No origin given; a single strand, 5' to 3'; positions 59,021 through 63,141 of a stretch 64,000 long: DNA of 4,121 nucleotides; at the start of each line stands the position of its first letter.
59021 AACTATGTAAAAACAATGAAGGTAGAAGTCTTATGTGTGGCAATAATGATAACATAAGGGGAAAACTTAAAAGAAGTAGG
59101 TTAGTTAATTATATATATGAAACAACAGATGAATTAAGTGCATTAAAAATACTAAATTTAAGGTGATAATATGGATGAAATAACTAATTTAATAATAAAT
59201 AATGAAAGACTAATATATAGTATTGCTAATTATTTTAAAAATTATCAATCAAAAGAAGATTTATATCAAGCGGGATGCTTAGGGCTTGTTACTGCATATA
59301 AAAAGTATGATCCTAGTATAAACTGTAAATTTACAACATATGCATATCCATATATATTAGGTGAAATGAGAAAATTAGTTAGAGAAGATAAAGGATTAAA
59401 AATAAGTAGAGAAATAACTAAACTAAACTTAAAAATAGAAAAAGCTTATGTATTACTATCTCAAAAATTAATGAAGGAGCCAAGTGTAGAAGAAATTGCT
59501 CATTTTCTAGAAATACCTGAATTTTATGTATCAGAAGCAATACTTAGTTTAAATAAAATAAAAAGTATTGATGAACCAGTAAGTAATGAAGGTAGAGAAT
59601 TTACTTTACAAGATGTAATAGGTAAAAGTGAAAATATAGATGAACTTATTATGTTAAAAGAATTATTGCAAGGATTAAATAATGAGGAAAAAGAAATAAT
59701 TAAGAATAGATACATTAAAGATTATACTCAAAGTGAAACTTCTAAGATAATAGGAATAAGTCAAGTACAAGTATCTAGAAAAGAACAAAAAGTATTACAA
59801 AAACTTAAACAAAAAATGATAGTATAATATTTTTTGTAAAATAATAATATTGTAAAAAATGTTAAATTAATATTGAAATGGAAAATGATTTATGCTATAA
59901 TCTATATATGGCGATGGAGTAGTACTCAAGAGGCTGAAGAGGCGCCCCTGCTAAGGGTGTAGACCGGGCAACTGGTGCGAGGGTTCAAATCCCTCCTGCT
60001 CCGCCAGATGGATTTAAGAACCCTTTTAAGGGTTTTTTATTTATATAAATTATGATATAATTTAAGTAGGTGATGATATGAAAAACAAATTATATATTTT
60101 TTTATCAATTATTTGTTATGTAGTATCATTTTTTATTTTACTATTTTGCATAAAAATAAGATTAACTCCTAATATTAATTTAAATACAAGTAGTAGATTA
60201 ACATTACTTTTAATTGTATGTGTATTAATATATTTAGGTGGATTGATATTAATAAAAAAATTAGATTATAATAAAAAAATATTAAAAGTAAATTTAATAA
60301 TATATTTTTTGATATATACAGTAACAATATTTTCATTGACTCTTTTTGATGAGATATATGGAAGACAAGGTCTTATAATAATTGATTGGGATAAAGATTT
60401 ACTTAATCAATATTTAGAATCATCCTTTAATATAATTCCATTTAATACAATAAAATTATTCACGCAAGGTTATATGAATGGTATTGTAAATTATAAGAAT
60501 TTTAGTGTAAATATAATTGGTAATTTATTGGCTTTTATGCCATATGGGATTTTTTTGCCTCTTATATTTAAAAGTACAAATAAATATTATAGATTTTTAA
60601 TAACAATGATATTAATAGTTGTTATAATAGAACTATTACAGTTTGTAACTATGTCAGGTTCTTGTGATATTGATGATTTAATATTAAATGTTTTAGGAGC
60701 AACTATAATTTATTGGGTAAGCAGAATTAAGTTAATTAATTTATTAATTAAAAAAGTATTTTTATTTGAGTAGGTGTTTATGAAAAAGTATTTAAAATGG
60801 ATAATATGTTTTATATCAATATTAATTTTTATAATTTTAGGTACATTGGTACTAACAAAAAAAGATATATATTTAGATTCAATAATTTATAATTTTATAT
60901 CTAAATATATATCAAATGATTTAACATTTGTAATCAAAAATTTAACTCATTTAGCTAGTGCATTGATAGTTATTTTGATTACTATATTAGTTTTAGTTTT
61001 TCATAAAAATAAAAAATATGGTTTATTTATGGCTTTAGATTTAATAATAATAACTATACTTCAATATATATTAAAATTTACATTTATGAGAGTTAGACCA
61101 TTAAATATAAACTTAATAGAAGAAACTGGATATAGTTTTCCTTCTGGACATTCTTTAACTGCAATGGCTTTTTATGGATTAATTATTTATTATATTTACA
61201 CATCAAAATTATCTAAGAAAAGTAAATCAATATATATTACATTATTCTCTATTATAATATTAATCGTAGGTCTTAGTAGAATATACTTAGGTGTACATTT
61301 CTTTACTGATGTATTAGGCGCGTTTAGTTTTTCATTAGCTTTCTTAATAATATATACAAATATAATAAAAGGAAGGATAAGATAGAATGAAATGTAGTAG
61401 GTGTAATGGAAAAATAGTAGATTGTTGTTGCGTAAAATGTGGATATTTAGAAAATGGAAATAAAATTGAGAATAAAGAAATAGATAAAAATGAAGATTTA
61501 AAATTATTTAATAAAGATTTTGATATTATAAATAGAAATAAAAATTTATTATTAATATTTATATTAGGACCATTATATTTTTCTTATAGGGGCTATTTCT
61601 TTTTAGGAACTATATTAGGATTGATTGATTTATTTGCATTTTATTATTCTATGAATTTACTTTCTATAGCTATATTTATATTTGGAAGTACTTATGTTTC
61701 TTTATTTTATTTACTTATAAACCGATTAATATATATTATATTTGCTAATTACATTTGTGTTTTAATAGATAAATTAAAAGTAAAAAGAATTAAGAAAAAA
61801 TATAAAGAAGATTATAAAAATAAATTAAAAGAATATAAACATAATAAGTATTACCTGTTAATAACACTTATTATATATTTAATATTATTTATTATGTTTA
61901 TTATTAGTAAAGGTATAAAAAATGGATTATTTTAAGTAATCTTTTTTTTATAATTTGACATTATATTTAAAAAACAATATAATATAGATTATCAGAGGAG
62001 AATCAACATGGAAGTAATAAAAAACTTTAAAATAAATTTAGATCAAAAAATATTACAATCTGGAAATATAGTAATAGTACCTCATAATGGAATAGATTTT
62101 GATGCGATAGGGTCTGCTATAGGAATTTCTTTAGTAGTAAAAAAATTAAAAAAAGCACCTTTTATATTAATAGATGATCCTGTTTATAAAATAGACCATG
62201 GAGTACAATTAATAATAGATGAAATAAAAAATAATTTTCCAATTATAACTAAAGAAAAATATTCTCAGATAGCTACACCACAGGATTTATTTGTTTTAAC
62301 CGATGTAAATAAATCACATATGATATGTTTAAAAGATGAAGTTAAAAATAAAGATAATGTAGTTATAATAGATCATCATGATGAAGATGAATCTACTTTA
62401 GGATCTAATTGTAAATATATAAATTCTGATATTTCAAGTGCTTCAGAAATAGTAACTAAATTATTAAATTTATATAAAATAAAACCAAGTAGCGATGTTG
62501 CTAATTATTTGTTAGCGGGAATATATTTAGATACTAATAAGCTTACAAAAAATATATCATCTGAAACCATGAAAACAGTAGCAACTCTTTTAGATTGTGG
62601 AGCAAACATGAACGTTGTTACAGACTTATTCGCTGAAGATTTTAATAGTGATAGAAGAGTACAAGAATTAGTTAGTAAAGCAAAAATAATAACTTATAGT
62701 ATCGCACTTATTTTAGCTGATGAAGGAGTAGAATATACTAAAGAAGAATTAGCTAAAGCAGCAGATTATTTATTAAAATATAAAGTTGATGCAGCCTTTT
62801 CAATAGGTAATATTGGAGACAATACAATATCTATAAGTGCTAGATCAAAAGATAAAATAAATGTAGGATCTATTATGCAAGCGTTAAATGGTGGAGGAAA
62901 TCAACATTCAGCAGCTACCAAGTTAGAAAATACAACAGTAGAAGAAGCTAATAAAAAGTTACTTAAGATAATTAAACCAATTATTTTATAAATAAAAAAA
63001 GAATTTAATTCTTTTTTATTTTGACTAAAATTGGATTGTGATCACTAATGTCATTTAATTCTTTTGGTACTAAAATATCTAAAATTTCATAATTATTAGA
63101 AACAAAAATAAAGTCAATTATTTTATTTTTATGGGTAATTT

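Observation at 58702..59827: Rewired sigma-F switch: spoIIAA-sigF without spoIIAB, and SpoIIAA without its phospho-serine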

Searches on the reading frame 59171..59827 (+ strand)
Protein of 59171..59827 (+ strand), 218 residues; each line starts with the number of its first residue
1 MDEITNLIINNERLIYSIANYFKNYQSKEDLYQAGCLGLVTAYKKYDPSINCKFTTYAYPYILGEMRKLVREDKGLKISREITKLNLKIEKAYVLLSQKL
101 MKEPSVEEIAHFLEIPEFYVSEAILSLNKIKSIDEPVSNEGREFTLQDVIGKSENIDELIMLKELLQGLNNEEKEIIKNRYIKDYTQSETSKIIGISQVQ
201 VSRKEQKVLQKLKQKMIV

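Call 3: search_protein_families(library=pfam, proteins=[window:59171-59827:+], max_evalue=0.01)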
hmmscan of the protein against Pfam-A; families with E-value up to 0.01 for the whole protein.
window:59171-59827:+ (218 aa): 5 families
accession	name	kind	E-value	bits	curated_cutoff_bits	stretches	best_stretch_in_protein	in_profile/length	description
PF04542.20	Sigma70_r2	-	2.4e-13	50.1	24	1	10-72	4-67/71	Sigma-70 region 2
PF04545.22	Sigma70_r4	-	3.4e-13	49.3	24.1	1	165-214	1-50/50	Sigma-70, region 4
PF04539.22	Sigma70_r3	-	1.6e-08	35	25.3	1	87-151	4-67/78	Sigma-70 region 3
PF08281.18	Sigma70_r4_2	-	0.00015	21.8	25.7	1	161-204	3-46/54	Sigma-70, region 4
PF07638.17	Sigma70_ECF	-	0.001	19.5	21.1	1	150-216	114-183/185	ECF sigma factor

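Call 4: search_protein_families(library=ncbifam, proteins=[window:59171-59827:+], max_evalue=0.01)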
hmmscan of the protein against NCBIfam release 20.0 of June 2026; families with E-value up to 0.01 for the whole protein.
window:59171-59827:+ (218 aa): 59 families (the best 25 are shown)
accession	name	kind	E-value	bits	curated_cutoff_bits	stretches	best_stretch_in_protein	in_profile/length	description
TIGR02980.1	SigBFG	subfamily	2.9e-55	187.4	234.35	1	5-216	6-226/227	SigB/SigF/SigG family RNA polymerase sigma factor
TIGR02885.1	spore_sigF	equivalog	2.6e-50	171.4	321.45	1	6-216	15-231/231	RNA polymerase sporulation sigma factor SigF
NF004052.0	PRK05572.1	subfamily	5e-49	167.1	311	1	6-216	36-250/252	SigF/SigG family RNA polymerase sporulation sigma factor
NF006071.0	PRK08215.1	equivalog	6.3e-41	140.7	372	1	6-216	41-257/258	RNA polymerase sporulation sigma factor SigG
TIGR02850.1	spore_sigG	equivalog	8.7e-38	130.2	457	1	6-215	38-253/254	RNA polymerase sporulation sigma factor SigG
TIGR02941.1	Sigma_B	equivalog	3.8e-37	128.1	315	1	7-215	34-252/255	RNA polymerase sigma factor SigB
NF005514.0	PRK07122.1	subfamily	1.2e-31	109.8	372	1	18-216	56-263/264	RNA polymerase sigma factor SigF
NF005644.0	PRK07408.1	subfamily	3.8e-31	108.7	261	1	14-216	39-253/258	RNA polymerase sigma factor SigF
TIGR02937.1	sigma70-ECF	superfamily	1.1e-28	100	42.9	1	6-216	5-165/165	sigma-70 family RNA polymerase sigma factor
TIGR02479.1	FliA_WhiG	subfamily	1.9e-25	89.9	189.6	1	22-216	20-223/224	FliA/WhiG family RNA polymerase sigma factor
TIGR02997.1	Sig70-cyanoRpoD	subfamily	1.3e-22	80.5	384.5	1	6-213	78-298/298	RNA polymerase sigma factor, RpoD/SigA family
NF005785.0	PRK07598.1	equivalog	2.6e-20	72.7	554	1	7-214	180-400/415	RNA polymerase sigma factor SigC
TIGR02393.1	RpoD_Cterm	equivalog_domain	6.3e-18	65.2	354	1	6-215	4-227/238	RNA polymerase sigma factor RpoD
NF005413.0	PRK06986.1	subfamily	7.2e-18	65.3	201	1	29-216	44-236/241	RNA polymerase sigma factor FliA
TIGR02394.1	rpoS_proteo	equivalog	2.6e-17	63.3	378.7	1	6-216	50-274/285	RNA polymerase sigma factor RpoS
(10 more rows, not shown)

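Call 21: find_related_loci(query=window:59171-59827:+, collection=genome_contigs, flank=4000)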
Query window:59171-59827:+ (218 aa) in genome_contigs; peptide patterns used: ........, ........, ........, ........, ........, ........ (x = any residue, [..] = any of these).
458 stretches matched a pattern; 18 encode a relative of the query (tblastn E <= 1e-3); 18 distinct loci.
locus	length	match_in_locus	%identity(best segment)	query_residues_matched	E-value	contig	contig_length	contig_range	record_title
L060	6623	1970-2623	91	1-218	6e-134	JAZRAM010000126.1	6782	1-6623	MAG: Bacilli bacterium isolate T1900045141_TC20190135.MAGScoT_cleanbin_000018 SGB_4920_k141_3431486, whole genome shotgu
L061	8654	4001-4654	90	1-218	3e-131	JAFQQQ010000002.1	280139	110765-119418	MAG: Bacilli bacterium isolate RGIG2062 Goat_Colon-2__c179, whole genome shotgun sequence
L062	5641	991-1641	85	2-218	6e-123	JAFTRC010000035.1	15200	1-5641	MAG: Bacilli bacterium isolate RGIG4073 Roe_deer_Cecum.Co__c1310246, whole genome shotgun sequence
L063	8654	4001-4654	80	1-218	8e-120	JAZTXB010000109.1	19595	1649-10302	MAG: Bacilli bacterium isolate T1900045331_YK20190020.MAGScoT_cleanbin_000028 SGB_6528_k141_2610743, whole genome shotgu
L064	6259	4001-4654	80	1-218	1e-118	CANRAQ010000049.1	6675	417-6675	MAG: uncultured Bacilli bacterium isolate Lapin-016__bin43 genome assembly, contig: Lapin-016__NODE_10677_length_6675_co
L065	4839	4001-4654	80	1-218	1e-117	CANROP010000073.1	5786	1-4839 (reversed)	MAG: uncultured Bacilli bacterium isolate Lapin-020__bin127 genome assembly, contig: Lapin-020__NODE_21215_length_5786_c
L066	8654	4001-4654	79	1-218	1e-116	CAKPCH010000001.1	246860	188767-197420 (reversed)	MAG: uncultured Bacilli bacterium isolate REFINED_METABAT215_TOP10_CONTIGS_1500_ASSEMBLY_K77_MERGED__Hadza_MoBio_hadza-I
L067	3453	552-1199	75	2-217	1e-108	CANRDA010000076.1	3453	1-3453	MAG: uncultured Bacilli bacterium isolate Lapin-027__bin13 genome assembly, contig: Lapin-027__NODE_32972_length_3453_co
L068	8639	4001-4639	74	6-218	2e-106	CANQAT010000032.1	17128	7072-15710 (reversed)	MAG: uncultured Bacilli bacterium isolate Lapin-002__bin26 genome assembly, contig: Lapin-002__NODE_4307_length_17128_co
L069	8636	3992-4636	75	2-216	3e-105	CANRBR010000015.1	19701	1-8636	MAG: uncultured Bacilli bacterium isolate Lapin-028__bin7 genome assembly, contig: Lapin-028__NODE_3036_length_19701_cov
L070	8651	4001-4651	72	2-218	3e-104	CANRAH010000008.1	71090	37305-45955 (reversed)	MAG: uncultured Bacilli bacterium isolate Lapin-016__bin50 genome assembly, contig: Lapin-016__NODE_334_length_71090_cov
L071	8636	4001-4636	76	7-218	2e-100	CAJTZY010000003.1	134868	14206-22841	MAG TPA_asm: uncultured Bacilli bacterium isolate MGBC122614 genome assembly, contig: MGBC122614.3, whole genome shotgun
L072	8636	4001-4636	73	7-218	3e-93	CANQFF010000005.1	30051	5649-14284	MAG: uncultured Bacilli bacterium isolate Lapin-005__bin51 genome assembly, contig: Lapin-005__NODE_1943_length_30051_co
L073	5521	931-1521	72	7-203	4e-92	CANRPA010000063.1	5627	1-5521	MAG: uncultured Bacilli bacterium isolate Lapin-019__bin10 genome assembly, contig: Lapin-019__NODE_9288_length_5627_cov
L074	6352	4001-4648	70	1-218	2e-91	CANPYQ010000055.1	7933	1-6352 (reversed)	MAG: uncultured Bacilli bacterium isolate Lapin-002__bin11 genome assembly, contig: Lapin-002__NODE_12162_length_7933_co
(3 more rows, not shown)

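Call 48: search_solved_structures(query=window:59171-59824:+, max_evalue=1e-10, show_alignments=2)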
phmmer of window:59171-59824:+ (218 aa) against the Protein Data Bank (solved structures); distinct sequences matched with E-value up to 1e-10: 14.
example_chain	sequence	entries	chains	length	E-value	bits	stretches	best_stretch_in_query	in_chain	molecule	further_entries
1l0o_C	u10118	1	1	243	4.1e-36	127.8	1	7-213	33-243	sigma factor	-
8x6g_H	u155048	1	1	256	5.8e-27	98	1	6-214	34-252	RNA polymerase sigma factor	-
8h3v_G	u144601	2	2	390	1.5e-16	64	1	7-213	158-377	RNA polymerase sigma factor SigA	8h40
6omf_F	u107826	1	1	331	3.8e-14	56.2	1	7-210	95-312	RNA polymerase sigma factor RpoS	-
6kj6_F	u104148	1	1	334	4e-14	56.1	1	7-210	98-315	RNA polymerase sigma factor RpoS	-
5ipl_F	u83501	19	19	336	4e-14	56.1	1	7-211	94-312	RNA polymerase sigma factor RpoS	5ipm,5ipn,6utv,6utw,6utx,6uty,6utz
9dvs_G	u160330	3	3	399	8.9e-14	55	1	7-213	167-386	RNA polymerase sigma factor SigA1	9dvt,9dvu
8gzg_F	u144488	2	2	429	1.7e-13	54.1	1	7-213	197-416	RNA polymerase sigma factor SigA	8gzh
7vf9_F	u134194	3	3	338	3.9e-13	52.9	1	7-213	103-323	RNA polymerase sigma factor RpoS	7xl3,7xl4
7f0r_F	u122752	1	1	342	4.1e-13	52.8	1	7-213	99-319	RNA polymerase sigma factor RpoS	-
6uu8_FFF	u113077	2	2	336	9.1e-13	51.7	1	7-211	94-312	RNA polymerase sigma factor RpoS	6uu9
8x6f_E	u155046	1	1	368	9.8e-12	48.3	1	8-214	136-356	RNA polymerase sigma factor SigA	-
7ckq_F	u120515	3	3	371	4.4e-11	46.2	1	10-214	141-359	RNA polymerase sigma factor SigA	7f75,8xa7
7l7b_F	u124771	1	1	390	6.1e-11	45.7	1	6-213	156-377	RNA polymerase sigma factor SigA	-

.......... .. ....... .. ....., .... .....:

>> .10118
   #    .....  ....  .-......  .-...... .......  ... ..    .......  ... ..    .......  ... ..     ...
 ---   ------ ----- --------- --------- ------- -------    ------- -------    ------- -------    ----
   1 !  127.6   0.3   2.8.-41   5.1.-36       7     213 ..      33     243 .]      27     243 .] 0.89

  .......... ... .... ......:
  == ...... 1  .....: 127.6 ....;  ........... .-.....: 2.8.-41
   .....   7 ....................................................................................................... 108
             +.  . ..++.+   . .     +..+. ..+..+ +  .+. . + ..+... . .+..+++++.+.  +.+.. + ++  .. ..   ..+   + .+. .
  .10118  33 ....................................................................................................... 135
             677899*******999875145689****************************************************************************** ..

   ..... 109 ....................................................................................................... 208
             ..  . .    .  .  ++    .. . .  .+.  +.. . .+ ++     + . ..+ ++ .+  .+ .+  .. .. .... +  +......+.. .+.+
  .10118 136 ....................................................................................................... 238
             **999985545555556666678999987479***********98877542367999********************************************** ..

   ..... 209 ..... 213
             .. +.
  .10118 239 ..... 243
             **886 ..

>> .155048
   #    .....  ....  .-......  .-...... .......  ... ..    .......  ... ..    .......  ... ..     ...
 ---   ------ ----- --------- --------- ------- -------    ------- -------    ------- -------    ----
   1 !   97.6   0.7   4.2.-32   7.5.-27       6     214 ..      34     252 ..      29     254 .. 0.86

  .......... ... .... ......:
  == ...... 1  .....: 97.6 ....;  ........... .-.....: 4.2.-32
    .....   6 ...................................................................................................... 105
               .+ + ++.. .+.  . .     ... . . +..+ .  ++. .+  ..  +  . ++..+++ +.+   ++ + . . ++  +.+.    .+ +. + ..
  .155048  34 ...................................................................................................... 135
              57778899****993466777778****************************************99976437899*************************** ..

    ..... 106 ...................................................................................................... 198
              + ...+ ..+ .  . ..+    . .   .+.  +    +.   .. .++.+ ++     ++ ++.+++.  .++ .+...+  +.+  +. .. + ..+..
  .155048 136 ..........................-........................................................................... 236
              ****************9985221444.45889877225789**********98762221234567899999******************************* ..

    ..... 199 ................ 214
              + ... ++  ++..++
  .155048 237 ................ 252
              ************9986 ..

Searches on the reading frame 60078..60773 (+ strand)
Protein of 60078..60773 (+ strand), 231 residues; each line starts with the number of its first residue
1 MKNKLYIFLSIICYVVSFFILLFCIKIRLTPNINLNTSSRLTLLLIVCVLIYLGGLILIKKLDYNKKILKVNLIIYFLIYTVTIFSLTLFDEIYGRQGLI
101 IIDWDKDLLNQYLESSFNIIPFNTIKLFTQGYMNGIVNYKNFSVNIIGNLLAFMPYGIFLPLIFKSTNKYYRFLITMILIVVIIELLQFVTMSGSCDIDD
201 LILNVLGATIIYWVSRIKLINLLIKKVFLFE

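Call 3: search_protein_families(library=pfam, proteins=[window:60078-60773:+], max_evalue=0.01)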
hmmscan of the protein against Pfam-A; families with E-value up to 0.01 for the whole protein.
window:60078-60773:+ (231 aa): 1 family
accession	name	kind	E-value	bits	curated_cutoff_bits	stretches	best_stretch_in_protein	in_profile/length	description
PF04892.17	VanZ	-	3e-22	80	30.1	1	77-217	1-124/126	VanZ like family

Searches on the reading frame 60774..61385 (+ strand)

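Call 3: search_protein_families(library=pfam, proteins=[window:60774-61385:+], max_evalue=0.01)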
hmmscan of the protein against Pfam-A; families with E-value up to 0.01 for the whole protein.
window:60774-61385:+ (203 aa): 2 families
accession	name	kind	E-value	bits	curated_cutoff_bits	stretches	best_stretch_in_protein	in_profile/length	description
PF01569.27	PAP2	-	5e-19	68.8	27.2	1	86-201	5-128/130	PAP2 superfamily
PF14378.12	PAP2_3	-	0.0023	18.2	27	0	113-189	118-186/190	PAP2 superfamily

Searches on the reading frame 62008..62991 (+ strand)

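Call 3: search_protein_families(library=pfam, proteins=[window:62008-62991:+], max_evalue=0.01)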
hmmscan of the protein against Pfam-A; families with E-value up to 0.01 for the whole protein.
window:62008-62991:+ (327 aa): 2 families
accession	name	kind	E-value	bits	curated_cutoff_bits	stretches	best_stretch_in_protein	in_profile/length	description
PF01368.27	DHH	-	2.1e-17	64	28.1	1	20-172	1-125/125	DHH family, N-terminal domain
PF02272.25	DHHA1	-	3.3e-11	44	25.9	1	240-323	10-97/102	DHHA1 domain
